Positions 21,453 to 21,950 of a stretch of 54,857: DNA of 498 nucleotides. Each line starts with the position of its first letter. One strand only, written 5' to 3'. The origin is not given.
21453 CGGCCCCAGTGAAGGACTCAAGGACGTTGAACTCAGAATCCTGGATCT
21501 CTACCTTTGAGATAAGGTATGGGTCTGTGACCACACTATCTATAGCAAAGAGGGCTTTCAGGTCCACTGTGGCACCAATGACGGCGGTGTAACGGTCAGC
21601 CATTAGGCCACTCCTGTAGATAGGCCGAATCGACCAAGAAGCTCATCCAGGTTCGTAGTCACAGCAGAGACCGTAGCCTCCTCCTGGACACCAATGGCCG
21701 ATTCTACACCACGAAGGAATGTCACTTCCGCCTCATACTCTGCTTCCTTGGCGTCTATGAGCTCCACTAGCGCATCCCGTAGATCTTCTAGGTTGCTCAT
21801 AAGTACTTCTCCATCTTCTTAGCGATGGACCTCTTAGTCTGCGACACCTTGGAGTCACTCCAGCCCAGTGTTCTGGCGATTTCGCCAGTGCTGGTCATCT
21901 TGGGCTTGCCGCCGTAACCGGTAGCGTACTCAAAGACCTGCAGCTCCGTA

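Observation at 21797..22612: Sigma-70-family-like factor embedded in the giant-protein structural block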

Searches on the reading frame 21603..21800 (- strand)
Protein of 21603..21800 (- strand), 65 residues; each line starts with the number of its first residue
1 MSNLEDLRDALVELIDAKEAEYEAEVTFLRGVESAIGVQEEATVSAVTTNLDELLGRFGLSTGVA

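Call 93: search_protein_families(library=phrogs, proteins=[window:21603-21800:-], max_evalue=0.01)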
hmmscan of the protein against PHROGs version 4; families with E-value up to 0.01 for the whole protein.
window:21603-21800:- (65 aa): 0 families
